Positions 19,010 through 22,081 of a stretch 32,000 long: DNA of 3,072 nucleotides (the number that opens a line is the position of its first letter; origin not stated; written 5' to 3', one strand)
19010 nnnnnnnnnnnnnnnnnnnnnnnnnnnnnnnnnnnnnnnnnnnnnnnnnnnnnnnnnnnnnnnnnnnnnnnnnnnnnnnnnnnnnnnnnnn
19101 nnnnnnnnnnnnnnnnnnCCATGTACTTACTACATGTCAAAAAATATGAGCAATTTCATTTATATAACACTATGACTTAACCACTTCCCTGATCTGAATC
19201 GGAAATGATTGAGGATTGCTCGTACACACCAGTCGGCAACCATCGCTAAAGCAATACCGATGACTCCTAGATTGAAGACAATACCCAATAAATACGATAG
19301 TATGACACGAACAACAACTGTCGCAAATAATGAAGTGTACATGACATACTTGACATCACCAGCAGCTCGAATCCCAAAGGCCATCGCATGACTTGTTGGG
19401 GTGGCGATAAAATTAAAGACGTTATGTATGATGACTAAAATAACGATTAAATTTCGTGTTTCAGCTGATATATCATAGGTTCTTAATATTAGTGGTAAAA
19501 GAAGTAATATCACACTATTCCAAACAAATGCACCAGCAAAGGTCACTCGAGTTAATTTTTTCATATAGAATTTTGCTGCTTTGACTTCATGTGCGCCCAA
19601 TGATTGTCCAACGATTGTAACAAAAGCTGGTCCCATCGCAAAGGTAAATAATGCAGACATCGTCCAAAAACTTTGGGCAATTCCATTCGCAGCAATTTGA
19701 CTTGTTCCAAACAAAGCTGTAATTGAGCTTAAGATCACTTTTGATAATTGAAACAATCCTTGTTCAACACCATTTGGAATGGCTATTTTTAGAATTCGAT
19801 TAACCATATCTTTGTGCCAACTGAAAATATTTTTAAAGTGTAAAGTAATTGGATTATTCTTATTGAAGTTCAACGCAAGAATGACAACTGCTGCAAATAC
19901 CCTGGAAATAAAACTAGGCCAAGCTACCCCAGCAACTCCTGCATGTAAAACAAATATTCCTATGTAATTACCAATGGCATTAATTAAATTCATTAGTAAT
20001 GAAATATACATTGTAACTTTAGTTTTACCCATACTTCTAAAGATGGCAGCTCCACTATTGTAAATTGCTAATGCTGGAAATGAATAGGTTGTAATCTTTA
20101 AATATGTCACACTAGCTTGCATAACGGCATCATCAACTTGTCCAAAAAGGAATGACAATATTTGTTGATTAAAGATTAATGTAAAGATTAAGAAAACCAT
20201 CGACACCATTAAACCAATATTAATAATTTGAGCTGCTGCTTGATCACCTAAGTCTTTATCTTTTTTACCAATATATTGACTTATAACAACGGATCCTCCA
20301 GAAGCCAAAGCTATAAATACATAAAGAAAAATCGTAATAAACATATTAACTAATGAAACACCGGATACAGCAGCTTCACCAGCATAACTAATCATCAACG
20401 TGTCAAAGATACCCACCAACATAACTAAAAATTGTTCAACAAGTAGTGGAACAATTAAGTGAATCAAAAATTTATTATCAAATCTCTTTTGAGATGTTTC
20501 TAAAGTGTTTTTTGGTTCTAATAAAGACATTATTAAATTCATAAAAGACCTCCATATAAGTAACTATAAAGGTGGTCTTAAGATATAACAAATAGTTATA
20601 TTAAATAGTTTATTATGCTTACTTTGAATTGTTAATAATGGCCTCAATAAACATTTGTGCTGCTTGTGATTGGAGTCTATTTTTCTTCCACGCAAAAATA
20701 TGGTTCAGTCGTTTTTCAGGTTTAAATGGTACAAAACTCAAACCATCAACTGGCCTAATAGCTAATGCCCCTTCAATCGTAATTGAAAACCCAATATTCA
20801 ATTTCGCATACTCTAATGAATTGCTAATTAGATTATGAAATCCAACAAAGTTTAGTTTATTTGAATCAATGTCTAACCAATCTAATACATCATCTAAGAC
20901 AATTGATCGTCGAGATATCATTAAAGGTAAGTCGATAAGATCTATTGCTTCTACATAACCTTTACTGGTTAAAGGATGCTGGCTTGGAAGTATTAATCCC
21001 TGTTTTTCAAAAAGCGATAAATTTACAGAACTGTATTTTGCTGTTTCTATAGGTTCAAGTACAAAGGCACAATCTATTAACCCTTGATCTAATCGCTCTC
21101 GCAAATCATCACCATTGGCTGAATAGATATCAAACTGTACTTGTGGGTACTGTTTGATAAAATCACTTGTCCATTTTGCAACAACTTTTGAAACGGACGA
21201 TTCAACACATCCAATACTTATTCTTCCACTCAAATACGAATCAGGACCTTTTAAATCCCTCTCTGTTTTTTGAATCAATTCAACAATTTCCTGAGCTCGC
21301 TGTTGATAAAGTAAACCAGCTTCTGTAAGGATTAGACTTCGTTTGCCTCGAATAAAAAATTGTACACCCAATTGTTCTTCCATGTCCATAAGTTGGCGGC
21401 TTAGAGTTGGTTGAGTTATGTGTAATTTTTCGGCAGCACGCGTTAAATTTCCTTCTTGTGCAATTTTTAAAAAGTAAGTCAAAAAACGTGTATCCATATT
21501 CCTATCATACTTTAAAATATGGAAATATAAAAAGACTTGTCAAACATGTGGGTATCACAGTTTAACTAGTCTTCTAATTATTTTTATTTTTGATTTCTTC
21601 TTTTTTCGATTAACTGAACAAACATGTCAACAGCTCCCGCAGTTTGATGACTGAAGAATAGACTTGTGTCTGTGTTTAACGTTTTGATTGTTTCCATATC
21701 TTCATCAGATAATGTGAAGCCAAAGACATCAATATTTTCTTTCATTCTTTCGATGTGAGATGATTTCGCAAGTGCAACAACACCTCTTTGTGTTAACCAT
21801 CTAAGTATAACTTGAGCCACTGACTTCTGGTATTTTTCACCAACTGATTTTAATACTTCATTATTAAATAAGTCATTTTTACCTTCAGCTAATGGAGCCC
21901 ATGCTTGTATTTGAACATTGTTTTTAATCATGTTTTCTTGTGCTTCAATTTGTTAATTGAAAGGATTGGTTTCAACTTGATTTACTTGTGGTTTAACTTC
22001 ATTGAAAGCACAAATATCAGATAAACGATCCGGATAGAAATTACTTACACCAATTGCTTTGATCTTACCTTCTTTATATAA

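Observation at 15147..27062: Six MerR-architecture promoters plus a seventh dyad copy in 12 kb: a dense carbonyl/electrophile-detoxification regulon island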

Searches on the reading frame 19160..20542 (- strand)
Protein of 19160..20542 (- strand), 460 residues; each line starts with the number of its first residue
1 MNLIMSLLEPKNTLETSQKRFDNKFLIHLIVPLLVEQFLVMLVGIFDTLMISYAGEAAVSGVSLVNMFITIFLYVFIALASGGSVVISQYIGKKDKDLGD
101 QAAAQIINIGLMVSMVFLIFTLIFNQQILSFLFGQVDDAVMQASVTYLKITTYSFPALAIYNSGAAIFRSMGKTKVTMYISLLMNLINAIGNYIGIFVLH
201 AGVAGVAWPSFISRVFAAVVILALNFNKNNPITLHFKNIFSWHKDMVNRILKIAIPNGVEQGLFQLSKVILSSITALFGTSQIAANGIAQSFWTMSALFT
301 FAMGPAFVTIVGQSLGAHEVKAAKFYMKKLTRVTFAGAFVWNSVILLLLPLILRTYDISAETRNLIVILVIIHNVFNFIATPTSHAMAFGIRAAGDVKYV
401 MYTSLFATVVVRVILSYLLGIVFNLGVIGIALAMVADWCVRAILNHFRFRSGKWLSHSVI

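Call 6: search_protein_families(library=pfam, proteins=[window:19160-20542:-])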
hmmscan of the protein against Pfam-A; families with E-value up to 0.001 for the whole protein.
window:19160-20542:- (460 aa): 1 family
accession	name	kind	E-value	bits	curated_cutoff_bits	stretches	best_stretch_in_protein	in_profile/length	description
PF01554.23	MatE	-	1.1e-46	158.9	24.9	2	32-194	1-161/161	MatE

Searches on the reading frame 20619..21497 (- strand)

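Call 6: search_protein_families(library=pfam, proteins=[window:20619-21497:-])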
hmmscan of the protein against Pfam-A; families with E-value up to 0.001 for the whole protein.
window:20619-21497:- (292 aa): 3 families
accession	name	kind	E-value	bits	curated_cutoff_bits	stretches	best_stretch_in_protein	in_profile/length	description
PF03466.25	LysR_substrate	-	2.5e-23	83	28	1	89-288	4-205/209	LysR substrate binding domain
PF00126.33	HTH_1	-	2e-21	76.2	26.6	1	5-61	3-59/60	Bacterial regulatory helix-turn-helix protein, lysR family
PF13556.12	HTH_30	-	0.00078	19.6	27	0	13-46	10-43/59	PucR C-terminal helix-turn-helix domain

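Call 21: search_protein_families(library=ncbifam, proteins=[window:20619-21497:-], max_evalue=0.00001)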
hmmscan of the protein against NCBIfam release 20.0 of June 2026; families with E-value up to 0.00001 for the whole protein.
window:20619-21497:- (292 aa): 51 families (the best 25 are shown)
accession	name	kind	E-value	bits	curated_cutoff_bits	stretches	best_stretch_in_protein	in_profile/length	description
NF047520.1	trans_act_CidR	equivalog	1.1e-36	126.6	415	1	1-287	1-288/292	cidABC operon transcriptional activator CidR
NF007385.0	PRK09906.1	equivalog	5.4e-33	114.4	356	1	1-287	1-287/296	DNA-binding transcriptional regulator HcaR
NF008416.0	PRK11242.1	equivalog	1.8e-32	112.9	277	1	1-289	1-289/300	transcriptional regulator CynR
NF053705.1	TransRegGltCGpos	equivalog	4e-31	108.3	350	1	1-204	1-204/300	glutamate biosynthesis transcriptional regulator GltC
NF045775.1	acetoin_reg_AlsR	exception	6.7e-31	107.9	430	1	1-200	1-199/290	acetoin biosynthesis transcriptional regulator AlsR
NF040786.1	LysR_Sec_metab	equivalog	3.1e-29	101.9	250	1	1-289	1-296/298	selenium metabolism-associated LysR family transcriptional regulator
TIGR02424.1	TF_pcaQ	equivalog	1.4e-24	86.6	303.8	1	4-210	6-213/300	pca operon transcription factor PcaQ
NF047711.1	PutUtilRegPtrR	equivalog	1.5e-24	86.6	400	1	1-174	1-171/283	putrescine utilization regulator PtrR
TIGR03339.1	phn_lysR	subfamily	6.3e-24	84.7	341.1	1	8-194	4-186/279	aminoethylphosphonate catabolism associated LysR family transcriptional regulator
NF008410.0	PRK11233.1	equivalog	9.9e-24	84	309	1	1-196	1-193/305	nitrogen assimilation transcriptional regulator NAC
NF008722.0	PRK11716.1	equivalog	3.3e-23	82.1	246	1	1-208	1-209/293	HTH-type transcriptional activator IlvY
NF008361.0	PRK11151.1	equivalog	9.9e-23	80.8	329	1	1-193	1-192/305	DNA-binding transcriptional regulator OxyR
NF007439.0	PRK09986.1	equivalog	2.8e-22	79.4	290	1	2-190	8-197/296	LysR family transcriptional regulator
NF040710.1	benzoate_CatM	exception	4.5e-21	75.4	580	1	1-146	1-145/293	cis,cis-muconate-binding transcription regulator CatM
NF009327.0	PRK12684.1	subfamily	7.2e-21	74.7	402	1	10-193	10-195/313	CysB family HTH-type transcriptional regulator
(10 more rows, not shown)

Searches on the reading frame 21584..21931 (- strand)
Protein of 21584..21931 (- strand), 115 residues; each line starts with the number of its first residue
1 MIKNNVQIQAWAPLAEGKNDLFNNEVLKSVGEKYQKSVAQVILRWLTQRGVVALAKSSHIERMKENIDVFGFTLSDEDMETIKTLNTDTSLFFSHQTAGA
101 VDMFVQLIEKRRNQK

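Call 6: search_protein_families(library=pfam, proteins=[window:21584-21931:-])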
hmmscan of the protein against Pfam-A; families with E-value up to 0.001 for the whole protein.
window:21584-21931:- (115 aa): 1 family
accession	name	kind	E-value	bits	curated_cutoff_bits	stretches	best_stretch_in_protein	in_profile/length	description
PF00248.27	Aldo_ket_red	-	1.6e-11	44.3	24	1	23-86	225-290/291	Aldo/keto reductase family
